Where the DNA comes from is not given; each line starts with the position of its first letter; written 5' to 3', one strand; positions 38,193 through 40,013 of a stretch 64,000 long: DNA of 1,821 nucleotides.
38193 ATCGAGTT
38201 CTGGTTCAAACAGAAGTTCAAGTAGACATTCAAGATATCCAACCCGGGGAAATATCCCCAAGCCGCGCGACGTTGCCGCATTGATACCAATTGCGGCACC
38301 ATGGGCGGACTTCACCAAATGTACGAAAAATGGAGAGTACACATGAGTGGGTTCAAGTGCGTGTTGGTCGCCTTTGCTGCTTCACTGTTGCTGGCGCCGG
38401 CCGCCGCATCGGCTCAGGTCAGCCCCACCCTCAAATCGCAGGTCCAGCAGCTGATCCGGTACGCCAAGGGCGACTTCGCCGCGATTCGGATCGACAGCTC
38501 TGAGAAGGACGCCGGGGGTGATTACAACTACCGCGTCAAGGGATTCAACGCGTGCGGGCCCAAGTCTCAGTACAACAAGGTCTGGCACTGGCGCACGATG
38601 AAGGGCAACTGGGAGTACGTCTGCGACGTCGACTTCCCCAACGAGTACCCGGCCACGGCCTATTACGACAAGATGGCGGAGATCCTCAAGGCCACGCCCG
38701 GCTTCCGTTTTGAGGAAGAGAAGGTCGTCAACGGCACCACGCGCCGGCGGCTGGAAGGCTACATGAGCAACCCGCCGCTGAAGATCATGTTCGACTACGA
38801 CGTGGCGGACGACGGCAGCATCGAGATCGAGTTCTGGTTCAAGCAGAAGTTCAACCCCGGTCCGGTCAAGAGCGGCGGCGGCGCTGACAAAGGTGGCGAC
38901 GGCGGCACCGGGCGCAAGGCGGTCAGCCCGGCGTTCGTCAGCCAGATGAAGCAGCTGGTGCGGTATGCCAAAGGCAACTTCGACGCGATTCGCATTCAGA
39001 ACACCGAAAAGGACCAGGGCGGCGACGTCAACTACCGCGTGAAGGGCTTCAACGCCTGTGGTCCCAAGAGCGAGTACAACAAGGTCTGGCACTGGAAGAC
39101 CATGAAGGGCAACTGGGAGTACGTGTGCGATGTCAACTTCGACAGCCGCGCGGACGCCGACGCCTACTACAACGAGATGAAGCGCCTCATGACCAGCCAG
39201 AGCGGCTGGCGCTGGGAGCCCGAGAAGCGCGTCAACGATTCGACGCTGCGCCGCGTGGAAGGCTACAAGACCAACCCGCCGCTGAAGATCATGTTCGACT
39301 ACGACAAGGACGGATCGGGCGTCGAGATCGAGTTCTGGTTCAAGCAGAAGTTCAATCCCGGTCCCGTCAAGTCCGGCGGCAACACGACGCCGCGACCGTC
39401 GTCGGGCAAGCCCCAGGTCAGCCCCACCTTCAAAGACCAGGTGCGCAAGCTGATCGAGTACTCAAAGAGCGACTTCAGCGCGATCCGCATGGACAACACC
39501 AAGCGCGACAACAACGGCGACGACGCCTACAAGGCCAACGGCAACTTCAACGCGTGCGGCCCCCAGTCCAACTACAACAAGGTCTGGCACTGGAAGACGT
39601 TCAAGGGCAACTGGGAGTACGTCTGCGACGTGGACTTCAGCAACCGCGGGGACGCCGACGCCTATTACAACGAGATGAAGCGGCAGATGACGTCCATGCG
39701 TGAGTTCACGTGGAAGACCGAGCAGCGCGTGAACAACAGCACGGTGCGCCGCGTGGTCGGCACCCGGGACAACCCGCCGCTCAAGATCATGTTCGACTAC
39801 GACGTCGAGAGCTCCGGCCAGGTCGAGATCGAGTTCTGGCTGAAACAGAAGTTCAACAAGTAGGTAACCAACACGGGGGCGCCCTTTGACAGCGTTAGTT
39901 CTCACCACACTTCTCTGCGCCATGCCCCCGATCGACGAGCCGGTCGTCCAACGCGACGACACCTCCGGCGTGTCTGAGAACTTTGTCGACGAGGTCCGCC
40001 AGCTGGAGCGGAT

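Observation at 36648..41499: Array of three paralogous secreted proteins, each built from three copies of an unrecognised ~160-aa domain (nine copies in all)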

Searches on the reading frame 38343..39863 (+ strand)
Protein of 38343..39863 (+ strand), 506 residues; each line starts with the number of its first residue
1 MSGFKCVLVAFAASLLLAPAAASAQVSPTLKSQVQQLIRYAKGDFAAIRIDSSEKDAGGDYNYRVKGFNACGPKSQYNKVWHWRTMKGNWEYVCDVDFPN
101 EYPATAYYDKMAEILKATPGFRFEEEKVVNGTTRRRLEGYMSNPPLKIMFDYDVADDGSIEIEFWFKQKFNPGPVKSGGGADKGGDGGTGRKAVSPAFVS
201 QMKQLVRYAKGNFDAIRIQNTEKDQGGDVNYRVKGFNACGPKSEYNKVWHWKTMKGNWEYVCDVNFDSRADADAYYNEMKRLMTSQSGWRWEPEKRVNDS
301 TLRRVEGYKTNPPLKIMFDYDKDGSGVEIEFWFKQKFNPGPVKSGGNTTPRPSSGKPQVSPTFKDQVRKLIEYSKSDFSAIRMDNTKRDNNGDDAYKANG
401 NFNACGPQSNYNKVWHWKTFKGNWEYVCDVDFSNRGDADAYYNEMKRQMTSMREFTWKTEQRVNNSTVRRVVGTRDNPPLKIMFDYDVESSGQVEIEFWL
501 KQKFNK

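Call 3: search_protein_families(library=pfam, proteins=[window:38343-39863:+], max_evalue=1)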
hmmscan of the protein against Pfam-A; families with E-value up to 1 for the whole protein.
window:38343-39863:+ (506 aa): 4 families
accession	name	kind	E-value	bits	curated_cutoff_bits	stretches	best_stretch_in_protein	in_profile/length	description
PF24665.1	DUF7652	-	0.0071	17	27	0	66-83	47-64/105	Domain of unknown function (DUF7652)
PF16781.10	DUF5068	-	0.058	13.6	26.9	0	262-293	78-108/187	Domain of unknown function (DUF5068)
PF12829.12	Mhr1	-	0.11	13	27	0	421-459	46-83/84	Transcriptional regulation of mitochondrial recombination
PF08471.15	Ribonuc_red_2_N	-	0.28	11.9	27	0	257-286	72-103/103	Class II vitamin B12-dependent ribonucleotide reductase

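Call 4: search_protein_families(library=ncbifam, proteins=[window:38343-39863:+], max_evalue=1)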
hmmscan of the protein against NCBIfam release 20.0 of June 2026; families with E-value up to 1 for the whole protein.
window:38343-39863:+ (506 aa): 1 family
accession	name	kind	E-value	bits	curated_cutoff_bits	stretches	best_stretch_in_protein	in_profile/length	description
NF045957.1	MHO_1590_dom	subfamily_domain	0.0013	19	42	0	481-503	46-68/81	MHO_1590 family protein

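Call 7: find_homologous_proteins(query=window:38343-39863:+, max_evalue=0.001)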
Query window:38343-39863:+ (506 aa): 9 proteins with E <= 0.001 among 6910 candidates.
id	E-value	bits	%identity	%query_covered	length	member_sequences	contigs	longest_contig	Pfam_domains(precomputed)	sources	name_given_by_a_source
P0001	0.0e+0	1197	100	100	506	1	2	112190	-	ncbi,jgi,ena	-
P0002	1.7e-223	761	67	96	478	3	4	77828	-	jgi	-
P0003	3.4e-221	754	64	99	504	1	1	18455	-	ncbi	-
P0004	3.5e-208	711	61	96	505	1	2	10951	-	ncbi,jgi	ncbi:MAG: hypothetical protein ACI9WU_000584 [Myxococcota bacterium]|jgi:uncharacterized protein Yxe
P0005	7.2e-190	650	58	96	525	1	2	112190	-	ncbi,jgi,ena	-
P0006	3.5e-185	635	39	95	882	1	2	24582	PF25670.2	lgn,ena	-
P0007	2.4e-156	540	47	96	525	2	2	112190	-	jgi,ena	-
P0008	8.9e-119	416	53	65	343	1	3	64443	-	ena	-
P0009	5.9e-110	387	52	63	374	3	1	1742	-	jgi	-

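Call 17: search_protein_families(library=pfam, proteins=[P0006, P0009], max_evalue=0.01)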
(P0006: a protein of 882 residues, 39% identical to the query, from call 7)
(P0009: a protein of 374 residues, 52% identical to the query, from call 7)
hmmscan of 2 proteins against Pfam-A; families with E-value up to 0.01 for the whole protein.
P0006 (882 aa): 1 family
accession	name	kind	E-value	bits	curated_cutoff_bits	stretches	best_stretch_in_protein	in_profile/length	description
PF25670.1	Phage_tail_C_2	-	3.7e-06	27.5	27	0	169-213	70-114/133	Phage tail protein C-terminal domain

P0009 (374 aa): 1 family
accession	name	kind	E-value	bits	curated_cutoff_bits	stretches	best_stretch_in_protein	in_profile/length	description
PF12829.12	Mhr1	-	0.002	18.6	27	0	291-328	48-84/84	Transcriptional regulation of mitochondrial recombination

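Call 19: find_encoding_contigs(protein=P0004, flank=10000, max_places=4)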
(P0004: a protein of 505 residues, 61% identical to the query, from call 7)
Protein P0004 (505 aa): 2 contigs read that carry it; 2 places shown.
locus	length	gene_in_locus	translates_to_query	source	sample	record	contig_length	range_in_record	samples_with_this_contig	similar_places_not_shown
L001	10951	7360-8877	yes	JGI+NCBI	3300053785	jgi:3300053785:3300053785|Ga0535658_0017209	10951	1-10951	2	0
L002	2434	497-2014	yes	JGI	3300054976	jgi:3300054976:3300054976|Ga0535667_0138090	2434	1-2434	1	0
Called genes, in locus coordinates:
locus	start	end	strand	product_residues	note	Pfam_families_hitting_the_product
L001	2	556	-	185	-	?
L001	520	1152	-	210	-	PF01464:SLT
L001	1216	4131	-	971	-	PF25024:EGF_TEN, PF00008:EGF (weak)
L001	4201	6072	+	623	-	-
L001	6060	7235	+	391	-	-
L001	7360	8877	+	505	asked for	-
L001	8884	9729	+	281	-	PF01149:Fapy_DNA_glyco, PF06831:H2TH, PF21218:Fpg-like_C (weak)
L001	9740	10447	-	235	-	PF00005:ABC_tran, PF13304:AAA_21 (weak)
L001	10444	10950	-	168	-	?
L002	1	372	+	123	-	?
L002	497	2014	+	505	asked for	-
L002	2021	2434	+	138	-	?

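Call 20: find_encoding_contigs(protein=P0002, flank=10000, max_places=4)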
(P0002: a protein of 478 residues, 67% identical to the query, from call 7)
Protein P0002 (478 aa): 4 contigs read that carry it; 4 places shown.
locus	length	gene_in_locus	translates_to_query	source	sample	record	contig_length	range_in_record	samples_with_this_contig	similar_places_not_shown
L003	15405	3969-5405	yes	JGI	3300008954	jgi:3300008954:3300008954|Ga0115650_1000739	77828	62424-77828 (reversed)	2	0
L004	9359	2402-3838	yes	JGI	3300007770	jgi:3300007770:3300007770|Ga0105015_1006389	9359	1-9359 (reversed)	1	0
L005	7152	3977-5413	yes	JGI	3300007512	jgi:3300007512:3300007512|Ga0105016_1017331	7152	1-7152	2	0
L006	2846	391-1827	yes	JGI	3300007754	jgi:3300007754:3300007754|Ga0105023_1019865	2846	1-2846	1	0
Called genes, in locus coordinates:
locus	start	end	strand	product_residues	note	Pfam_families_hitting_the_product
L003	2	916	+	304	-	?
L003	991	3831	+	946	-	PF26549:Tricorn_N (faint)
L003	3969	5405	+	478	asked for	-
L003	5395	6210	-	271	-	PF24096:DUF7379, PF00561:Abhydrolase_1 (faint), PF02089:Palm_thioest, PF12697:Abhydrolase_6 (weak), PF07819:PGAP1, PF06259:Abhydrolase_8 (weak)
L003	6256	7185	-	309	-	PF00165:HTH_AraC (weak), PF12833:HTH_18, PF00165:HTH_AraC (weak), PF06445:GyrI-like, PF14526:Cass2 (weak)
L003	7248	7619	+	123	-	PF00903:Glyoxalase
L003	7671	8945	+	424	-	PF07690:MFS_1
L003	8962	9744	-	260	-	-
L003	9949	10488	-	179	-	-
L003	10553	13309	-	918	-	PF13432:TPR_16 (faint), PF14559:TPR_19 (weak)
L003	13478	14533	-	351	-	-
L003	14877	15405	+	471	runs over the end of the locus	PF02308:MgtC, PF13194:DUF4010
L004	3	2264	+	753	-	?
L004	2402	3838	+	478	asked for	-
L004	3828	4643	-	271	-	PF24096:DUF7379, PF00561:Abhydrolase_1 (faint), PF02089:Palm_thioest, PF12697:Abhydrolase_6 (weak), PF07819:PGAP1, PF06259:Abhydrolase_8 (weak)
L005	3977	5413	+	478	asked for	-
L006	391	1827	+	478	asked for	-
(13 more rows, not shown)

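Call 28: find_encoding_contigs(protein=P0001, flank=2000, max_places=3)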
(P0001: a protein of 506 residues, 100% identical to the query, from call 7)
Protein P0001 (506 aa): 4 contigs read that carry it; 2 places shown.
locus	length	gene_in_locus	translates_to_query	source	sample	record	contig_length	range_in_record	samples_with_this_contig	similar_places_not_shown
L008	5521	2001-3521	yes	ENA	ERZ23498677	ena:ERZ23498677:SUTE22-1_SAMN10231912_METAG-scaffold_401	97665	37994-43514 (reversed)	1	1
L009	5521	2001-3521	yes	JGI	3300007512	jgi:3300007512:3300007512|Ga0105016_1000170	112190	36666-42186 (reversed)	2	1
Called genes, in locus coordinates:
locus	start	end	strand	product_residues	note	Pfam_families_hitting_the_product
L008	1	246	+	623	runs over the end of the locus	-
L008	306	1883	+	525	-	-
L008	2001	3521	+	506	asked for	-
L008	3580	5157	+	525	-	-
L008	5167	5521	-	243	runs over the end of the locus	PF00005:ABC_tran, PF13304:AAA_21 (weak)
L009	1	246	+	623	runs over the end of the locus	-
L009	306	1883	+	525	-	-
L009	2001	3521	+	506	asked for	-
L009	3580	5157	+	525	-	-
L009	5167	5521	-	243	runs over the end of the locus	PF00005:ABC_tran, PF13304:AAA_21 (weak)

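Call 30: find_encoding_contigs(protein=P0006, flank=10000, max_places=2)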
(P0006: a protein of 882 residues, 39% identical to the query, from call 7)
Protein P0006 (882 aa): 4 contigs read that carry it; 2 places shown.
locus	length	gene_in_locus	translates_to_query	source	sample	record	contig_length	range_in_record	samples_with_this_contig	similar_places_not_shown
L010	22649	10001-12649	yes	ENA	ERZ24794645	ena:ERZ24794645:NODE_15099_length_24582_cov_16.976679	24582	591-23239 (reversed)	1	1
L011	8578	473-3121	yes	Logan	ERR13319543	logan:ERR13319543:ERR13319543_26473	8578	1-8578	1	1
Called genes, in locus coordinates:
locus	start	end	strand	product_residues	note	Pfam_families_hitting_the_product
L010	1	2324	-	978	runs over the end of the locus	PF18884:TSP3_bac (weak), PF08309:LVIVD (faint), PF17957:Big_7 (weak), PF18884:TSP3_bac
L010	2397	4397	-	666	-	PF09136:Glucodextran_B (weak)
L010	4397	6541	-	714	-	-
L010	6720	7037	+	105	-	PF04977:DivIC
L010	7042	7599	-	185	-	-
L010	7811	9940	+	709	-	PF01590:GAF (weak), PF13185:GAF_2, PF13492:GAF_3, PF00990:GGDEF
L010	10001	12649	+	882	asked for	PF25670:Phage_tail_C_2 (faint)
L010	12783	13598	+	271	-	-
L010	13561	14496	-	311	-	PF02985:HEAT (faint), PF13646:HEAT_2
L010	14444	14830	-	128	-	PF07238:PilZ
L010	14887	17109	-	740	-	-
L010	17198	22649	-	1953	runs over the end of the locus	-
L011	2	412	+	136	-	?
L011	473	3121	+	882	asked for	PF25670:Phage_tail_C_2 (faint)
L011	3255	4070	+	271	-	-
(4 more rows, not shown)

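Call 31: find_encoding_contigs(protein=P0008, flank=10000, max_places=2)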
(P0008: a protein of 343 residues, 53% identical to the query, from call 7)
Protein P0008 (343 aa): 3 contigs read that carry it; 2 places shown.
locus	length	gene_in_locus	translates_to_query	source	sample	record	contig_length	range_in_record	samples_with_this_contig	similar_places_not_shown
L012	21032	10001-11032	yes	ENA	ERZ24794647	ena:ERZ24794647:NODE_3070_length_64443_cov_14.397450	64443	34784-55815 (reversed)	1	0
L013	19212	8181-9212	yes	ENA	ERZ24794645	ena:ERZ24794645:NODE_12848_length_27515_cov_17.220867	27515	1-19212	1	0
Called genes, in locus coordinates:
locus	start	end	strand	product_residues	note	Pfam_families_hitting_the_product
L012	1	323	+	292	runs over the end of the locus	-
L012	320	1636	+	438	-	PF10923:BrxC_BrxD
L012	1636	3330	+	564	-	PF10923:BrxC_BrxD, PF13191:AAA_16 (weak)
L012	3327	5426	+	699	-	PF00270:DEAD, PF00271:Helicase_C, PF22590:Cas3-like_C_2 (weak)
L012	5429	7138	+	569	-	PF02810:SEC-C (weak)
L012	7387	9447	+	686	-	PF23414:Beta-prop_EML_2, PF24807:WD40_CDC20-Fz, PF24817:WD40_WDHD1_1st, PF25175:Beta-prop_WDR5, PF23381:Beta-prop_IFT122_1st, PF24814:WD40_Prp19, PF25173:Beta-prop_WDR3_1st, PF25174:Beta-prop_THOC3, +13 more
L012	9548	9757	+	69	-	-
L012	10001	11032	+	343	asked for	-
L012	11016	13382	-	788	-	PF00069:Pkinase, PF07714:PK_Tyr_Ser-Thr, PF03109:ABC1 (faint), PF00069:Pkinase, PF07714:PK_Tyr_Ser-Thr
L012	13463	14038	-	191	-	PF05685:Uma2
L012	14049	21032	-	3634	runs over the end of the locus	PF13229:Beta_helix, PF05048:NosD (faint), PF17161:DUF5123 (faint), PF13229:Beta_helix, PF00801:PKD (weak), PF18911:PKD_4, PF00801:PKD, PF18911:PKD_4, +1 more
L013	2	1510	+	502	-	?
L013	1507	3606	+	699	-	PF00270:DEAD, PF00271:Helicase_C, PF22590:Cas3-like_C_2 (weak)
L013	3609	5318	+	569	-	PF02810:SEC-C (weak)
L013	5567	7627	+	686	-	PF23414:Beta-prop_EML_2, PF24807:WD40_CDC20-Fz, PF24817:WD40_WDHD1_1st, PF25175:Beta-prop_WDR5, PF23381:Beta-prop_IFT122_1st, PF24814:WD40_Prp19, PF25173:Beta-prop_WDR3_1st, PF25174:Beta-prop_THOC3, +13 more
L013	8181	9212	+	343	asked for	-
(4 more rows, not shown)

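Call 32: find_encoding_contigs(protein=P0003, flank=10000, max_places=2)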
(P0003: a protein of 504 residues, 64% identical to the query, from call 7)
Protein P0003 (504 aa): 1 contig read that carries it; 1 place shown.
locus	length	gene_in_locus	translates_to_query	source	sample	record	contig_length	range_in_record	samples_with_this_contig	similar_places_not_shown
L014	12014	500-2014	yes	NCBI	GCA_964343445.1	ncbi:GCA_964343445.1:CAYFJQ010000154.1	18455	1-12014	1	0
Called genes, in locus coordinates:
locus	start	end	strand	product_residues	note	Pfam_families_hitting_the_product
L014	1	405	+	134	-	?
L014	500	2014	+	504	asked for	-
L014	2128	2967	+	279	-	PF01149:Fapy_DNA_glyco, PF06831:H2TH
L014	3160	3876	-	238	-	PF00005:ABC_tran, PF13304:AAA_21 (weak)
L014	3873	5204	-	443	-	-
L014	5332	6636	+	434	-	PF02885:Glycos_trans_3N, PF00591:Glycos_transf_3, PF07831:PYNP_C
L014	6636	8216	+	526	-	PF01773:Nucleos_tra2_N, PF07670:Gate, PF07662:Nucleos_tra2_C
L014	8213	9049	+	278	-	PF01048:PNP_UDP_1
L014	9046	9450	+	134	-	PF00383:dCMP_cyt_deam_1, PF08211:dCMP_cyt_deam_2, PF26947:CDL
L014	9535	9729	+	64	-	-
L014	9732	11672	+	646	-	PF11028:TMEM260_N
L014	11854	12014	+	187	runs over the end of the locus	PF05198:IF3_N, PF00707:IF3_C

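Call 49: find_encoding_contigs(protein=P0005, flank=10000, max_places=1)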
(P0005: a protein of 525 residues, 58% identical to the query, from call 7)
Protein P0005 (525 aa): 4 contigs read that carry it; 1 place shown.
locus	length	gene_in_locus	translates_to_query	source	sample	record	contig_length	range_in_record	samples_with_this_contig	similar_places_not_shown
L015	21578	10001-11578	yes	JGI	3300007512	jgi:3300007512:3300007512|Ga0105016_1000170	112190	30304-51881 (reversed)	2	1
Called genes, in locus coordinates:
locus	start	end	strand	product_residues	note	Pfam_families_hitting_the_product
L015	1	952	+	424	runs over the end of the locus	PF13458:Peripla_BP_6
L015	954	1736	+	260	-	PF00005:ABC_tran, PF13304:AAA_21 (faint)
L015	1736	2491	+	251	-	PF13476:AAA_23 (weak), PF00005:ABC_tran, PF13304:AAA_21 (faint), PF12399:BCA_ABC_TP_C (weak)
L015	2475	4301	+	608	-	PF00501:AMP-binding, PF23562:AMP-binding_C_3 (weak)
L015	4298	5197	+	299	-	PF02653:BPD_transp_2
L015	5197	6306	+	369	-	PF02653:BPD_transp_2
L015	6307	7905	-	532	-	PF05552:MS_channel_1st_1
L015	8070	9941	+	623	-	-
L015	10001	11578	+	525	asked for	-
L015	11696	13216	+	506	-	-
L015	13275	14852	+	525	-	-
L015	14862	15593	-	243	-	PF00005:ABC_tran, PF13304:AAA_21 (weak)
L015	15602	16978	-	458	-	-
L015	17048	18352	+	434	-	PF02885:Glycos_trans_3N, PF00591:Glycos_transf_3, PF07831:PYNP_C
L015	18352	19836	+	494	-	PF01773:Nucleos_tra2_N, PF07670:Gate, PF07662:Nucleos_tra2_C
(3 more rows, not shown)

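Call 50: find_encoding_contigs(protein=P0007, flank=10000, max_places=1)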
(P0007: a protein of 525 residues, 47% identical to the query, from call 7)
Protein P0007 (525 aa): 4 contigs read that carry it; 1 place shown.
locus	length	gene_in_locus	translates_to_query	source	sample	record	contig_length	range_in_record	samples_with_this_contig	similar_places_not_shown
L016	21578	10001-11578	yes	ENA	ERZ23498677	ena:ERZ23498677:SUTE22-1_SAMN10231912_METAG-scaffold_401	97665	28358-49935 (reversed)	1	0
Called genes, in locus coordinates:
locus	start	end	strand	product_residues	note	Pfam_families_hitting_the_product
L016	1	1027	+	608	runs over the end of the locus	PF00501:AMP-binding, PF23562:AMP-binding_C_3 (weak)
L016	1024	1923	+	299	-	PF02653:BPD_transp_2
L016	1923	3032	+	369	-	PF02653:BPD_transp_2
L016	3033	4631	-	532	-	PF05552:MS_channel_1st_1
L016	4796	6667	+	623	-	-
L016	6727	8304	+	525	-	-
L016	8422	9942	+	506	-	-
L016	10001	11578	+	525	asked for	-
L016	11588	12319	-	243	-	PF00005:ABC_tran, PF13304:AAA_21 (weak)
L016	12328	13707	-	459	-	-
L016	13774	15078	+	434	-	PF02885:Glycos_trans_3N, PF00591:Glycos_transf_3, PF07831:PYNP_C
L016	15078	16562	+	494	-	PF01773:Nucleos_tra2_N, PF07670:Gate, PF07662:Nucleos_tra2_C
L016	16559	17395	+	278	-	PF01048:PNP_UDP_1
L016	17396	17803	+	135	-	PF00383:dCMP_cyt_deam_1, PF08211:dCMP_cyt_deam_2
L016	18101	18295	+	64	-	-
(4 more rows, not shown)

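Call 53: predict_structure(alignment_id=A3)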
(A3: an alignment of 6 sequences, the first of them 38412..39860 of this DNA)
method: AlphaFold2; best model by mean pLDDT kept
length: 483 residues; sequences in the alignment: 6
mean_pLDDT: 78.0   pTM: 0.39
mean pLDDT of the five models: 78.0, 75.5, 75.1, 75.0, 72.1
residues with pLDDT >= 90: 109; 70-90: 275; 50-70: 54; < 50: 45
segments of 3 or more residues with pLDDT < 50: 149-168, 315-334
pLDDT, mean of each block of 10 residues (from residue 1): 76 89 87 73 88 88 80 87 90 91 78 90 91 82 74 32 35 77 81 66 70 79 79 80 84 88 86 85 82 89 85 49 27 57 87 80 61 78 78 79 88 83 88 90 90 86 85 86 42
secondary structure, 60 per line:
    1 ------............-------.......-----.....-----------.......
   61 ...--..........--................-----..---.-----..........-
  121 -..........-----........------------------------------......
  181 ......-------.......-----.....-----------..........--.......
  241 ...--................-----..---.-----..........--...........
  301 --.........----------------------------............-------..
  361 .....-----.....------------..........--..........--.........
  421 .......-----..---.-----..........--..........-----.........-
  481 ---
elements in order: H7-18 E26-32 E38-42 E54-60 E66-75 H78-93 E110-119 E122-131 E137-144 H175-186 E194-200 E206-210 E222-228 E234-243 H246-261 E278-287 E290-300 E303-311 H340-351 E359-365 E371-375 E388-394 E400-409 H412-427 E444-453 E456-465 E471-479
